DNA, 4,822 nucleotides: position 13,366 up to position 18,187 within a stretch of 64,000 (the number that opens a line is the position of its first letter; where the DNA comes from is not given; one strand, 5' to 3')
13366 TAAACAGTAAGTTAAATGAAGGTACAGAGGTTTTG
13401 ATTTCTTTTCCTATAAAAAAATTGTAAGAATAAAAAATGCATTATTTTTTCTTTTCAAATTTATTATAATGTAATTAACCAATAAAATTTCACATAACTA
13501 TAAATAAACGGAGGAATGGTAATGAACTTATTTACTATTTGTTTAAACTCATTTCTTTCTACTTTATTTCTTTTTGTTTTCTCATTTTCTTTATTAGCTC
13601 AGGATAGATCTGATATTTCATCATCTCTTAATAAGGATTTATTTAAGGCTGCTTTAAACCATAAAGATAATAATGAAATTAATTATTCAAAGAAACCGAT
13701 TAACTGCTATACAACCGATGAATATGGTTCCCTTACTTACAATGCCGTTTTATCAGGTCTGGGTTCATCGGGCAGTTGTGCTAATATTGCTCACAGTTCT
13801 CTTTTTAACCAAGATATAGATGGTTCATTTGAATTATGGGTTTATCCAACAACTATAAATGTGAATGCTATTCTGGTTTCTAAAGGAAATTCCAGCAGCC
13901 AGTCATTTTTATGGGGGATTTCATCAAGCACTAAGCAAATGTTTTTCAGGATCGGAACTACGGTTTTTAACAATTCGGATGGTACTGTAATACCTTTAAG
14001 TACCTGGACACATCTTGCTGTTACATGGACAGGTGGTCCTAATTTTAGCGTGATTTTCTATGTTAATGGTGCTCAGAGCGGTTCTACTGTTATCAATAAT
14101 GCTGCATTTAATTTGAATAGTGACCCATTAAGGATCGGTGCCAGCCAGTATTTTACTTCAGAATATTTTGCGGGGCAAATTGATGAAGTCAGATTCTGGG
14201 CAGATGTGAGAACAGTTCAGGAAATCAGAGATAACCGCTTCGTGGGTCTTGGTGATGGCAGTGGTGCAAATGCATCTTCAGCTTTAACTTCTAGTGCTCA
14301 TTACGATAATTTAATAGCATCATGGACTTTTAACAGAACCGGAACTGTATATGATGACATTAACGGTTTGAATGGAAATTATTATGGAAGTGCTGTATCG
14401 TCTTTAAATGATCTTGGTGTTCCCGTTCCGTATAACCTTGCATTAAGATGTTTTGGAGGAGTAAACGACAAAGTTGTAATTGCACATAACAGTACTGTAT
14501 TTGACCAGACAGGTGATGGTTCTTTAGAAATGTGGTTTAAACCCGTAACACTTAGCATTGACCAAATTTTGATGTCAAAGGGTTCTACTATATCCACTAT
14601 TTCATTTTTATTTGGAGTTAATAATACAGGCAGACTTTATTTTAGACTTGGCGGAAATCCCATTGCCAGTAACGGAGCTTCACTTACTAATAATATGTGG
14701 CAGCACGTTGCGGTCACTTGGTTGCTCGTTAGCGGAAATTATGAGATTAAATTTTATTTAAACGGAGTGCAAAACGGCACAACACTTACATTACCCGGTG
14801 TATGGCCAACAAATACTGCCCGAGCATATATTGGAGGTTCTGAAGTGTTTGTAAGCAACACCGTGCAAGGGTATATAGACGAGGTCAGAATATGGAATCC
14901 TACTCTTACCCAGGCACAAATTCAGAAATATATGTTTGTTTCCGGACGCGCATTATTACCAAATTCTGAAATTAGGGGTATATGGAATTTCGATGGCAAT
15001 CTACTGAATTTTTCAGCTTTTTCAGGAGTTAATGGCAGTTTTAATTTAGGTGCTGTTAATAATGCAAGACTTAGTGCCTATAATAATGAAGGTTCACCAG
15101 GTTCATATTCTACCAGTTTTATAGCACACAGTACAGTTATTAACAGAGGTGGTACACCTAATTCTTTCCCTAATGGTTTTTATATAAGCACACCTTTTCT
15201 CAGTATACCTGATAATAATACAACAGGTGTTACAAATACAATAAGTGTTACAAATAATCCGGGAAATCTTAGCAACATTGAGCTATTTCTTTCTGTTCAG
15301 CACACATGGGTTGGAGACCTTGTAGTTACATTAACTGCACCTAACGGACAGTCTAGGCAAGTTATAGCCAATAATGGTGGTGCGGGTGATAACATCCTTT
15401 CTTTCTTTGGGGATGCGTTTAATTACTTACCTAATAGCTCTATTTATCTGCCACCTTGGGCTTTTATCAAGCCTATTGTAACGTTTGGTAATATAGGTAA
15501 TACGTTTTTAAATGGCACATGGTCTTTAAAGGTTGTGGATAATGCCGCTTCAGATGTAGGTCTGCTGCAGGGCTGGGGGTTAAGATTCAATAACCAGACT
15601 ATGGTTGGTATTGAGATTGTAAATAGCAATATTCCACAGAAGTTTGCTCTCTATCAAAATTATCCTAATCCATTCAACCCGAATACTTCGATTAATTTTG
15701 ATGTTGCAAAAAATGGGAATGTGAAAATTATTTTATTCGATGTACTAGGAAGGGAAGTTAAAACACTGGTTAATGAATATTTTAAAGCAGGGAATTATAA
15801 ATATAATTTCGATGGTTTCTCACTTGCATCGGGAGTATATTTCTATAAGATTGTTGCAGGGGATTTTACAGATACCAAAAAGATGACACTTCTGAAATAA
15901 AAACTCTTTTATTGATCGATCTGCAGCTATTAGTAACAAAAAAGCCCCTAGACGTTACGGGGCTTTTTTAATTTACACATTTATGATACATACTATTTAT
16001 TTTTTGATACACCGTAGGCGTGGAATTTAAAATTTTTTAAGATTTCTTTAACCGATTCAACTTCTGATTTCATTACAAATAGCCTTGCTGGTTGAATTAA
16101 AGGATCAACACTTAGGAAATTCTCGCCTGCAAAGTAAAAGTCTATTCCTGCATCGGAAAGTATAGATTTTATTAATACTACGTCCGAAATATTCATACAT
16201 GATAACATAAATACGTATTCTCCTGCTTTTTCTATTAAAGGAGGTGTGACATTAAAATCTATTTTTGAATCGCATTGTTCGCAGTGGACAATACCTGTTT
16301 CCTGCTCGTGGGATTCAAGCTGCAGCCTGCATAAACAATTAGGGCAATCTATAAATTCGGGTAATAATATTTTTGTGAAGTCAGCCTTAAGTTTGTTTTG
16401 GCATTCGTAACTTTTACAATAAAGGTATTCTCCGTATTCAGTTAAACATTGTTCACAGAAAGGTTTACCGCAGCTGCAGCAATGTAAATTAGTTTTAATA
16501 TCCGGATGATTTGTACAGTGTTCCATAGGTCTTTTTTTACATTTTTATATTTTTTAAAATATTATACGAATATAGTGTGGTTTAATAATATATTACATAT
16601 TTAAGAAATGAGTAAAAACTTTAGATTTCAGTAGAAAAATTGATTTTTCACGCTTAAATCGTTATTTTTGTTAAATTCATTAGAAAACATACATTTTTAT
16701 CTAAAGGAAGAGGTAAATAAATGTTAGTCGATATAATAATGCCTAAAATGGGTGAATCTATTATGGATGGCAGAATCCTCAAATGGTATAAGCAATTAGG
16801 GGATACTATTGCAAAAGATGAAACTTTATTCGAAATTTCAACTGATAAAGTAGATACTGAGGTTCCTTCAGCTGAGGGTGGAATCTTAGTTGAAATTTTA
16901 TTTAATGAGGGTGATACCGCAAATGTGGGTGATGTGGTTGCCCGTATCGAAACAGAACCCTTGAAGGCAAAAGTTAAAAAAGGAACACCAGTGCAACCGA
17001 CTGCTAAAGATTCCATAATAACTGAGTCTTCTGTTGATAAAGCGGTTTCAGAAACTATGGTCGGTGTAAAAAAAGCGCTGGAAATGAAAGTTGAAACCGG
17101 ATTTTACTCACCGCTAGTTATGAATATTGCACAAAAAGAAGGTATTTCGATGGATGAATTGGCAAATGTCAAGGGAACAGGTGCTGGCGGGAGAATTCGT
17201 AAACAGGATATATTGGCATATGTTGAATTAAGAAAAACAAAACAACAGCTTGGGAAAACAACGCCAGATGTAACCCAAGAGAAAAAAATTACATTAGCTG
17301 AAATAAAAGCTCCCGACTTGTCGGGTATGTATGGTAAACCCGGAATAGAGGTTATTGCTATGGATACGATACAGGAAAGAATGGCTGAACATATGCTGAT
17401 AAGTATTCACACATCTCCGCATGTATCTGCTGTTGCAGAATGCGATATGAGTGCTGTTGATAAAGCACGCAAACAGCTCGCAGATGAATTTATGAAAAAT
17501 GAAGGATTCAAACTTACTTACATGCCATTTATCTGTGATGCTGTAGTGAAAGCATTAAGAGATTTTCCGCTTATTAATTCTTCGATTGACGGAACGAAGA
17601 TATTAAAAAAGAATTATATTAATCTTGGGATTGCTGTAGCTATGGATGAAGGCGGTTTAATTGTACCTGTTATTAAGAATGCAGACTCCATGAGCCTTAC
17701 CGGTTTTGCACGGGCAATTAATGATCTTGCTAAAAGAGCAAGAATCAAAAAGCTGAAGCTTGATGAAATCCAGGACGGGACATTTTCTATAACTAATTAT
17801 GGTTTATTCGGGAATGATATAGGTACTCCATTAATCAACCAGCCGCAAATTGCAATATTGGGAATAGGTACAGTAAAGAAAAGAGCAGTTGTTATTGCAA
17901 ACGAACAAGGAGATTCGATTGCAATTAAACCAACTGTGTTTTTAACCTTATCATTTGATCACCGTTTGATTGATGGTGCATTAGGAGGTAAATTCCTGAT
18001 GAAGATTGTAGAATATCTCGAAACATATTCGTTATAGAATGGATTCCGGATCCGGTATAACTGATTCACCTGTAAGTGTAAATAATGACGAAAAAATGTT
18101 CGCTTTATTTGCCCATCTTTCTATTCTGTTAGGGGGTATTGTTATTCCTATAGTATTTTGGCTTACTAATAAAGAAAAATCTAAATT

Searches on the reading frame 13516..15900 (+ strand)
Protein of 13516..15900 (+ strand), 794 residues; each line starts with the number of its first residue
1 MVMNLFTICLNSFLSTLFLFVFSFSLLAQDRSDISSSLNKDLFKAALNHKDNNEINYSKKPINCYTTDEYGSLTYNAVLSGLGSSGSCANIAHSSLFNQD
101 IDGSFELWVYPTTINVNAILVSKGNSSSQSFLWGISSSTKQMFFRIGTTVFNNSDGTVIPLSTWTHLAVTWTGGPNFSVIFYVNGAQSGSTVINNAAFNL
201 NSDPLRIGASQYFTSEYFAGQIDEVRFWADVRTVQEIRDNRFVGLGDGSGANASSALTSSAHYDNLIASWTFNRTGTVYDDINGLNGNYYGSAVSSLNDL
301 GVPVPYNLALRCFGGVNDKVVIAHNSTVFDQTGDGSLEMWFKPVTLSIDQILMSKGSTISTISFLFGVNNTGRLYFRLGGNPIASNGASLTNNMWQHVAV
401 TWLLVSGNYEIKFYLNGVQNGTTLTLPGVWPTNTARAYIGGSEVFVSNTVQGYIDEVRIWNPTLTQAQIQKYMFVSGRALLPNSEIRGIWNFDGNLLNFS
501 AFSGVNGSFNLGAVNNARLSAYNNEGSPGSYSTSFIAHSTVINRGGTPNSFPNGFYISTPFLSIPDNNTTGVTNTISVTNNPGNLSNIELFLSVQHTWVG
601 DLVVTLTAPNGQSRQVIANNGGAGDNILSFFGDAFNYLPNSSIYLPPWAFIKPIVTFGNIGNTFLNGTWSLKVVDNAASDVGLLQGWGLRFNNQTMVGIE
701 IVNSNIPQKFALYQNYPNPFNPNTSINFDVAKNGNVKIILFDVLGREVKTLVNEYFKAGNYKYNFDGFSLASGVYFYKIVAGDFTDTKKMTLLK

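Call 90: search_protein_families(library=pfam, proteins=[window:13516-15900:+], max_evalue=0.00001)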
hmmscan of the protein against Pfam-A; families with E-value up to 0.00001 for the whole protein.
window:13516-15900:+ (794 aa): 3 families
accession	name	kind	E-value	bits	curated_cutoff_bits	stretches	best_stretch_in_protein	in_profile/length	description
PF13385.13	Laminin_G_3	-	6e-48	163.3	27.6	2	95-237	12-150/151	Concanavalin A-like lectin/glucanases superfamily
PF01483.27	P_proprotein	-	3.3e-10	40.3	21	1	587-691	3-86/86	Proprotein convertase P-domain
PF18962.6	Por_Secre_tail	-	1.3e-08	35.4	27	1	716-790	2-73/75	Secretion system C-terminal sorting domain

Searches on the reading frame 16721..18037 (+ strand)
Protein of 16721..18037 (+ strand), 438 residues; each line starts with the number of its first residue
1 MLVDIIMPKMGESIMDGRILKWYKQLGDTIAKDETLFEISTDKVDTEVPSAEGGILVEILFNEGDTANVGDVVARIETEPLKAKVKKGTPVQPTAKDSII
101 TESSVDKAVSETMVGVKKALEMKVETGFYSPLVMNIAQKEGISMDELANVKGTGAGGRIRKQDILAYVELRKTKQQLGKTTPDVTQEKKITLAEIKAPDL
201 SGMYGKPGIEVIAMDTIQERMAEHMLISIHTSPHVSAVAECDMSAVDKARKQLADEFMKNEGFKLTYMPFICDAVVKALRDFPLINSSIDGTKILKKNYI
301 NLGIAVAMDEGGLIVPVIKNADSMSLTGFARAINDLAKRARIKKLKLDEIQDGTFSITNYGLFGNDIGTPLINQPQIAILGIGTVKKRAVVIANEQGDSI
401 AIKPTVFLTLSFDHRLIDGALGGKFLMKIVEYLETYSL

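Call 90: search_protein_families(library=pfam, proteins=[window:16721-18037:+], max_evalue=0.00001)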
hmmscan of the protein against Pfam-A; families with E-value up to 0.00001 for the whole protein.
window:16721-18037:+ (438 aa): 3 families
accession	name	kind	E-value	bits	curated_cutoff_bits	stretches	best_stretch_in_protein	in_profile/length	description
PF00198.28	2-oxoacid_dh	-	3.5e-74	249.6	23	1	209-436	4-227/232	2-oxoacid dehydrogenases acyltransferase (catalytic domain)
PF00364.28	Biotin_lipoyl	-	6.5e-18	64.8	22.1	1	4-76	2-73/73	Biotin-requiring enzyme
PF02817.22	E3_binding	-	1.1e-09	38.7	23.7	1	128-165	2-36/36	e3 binding domain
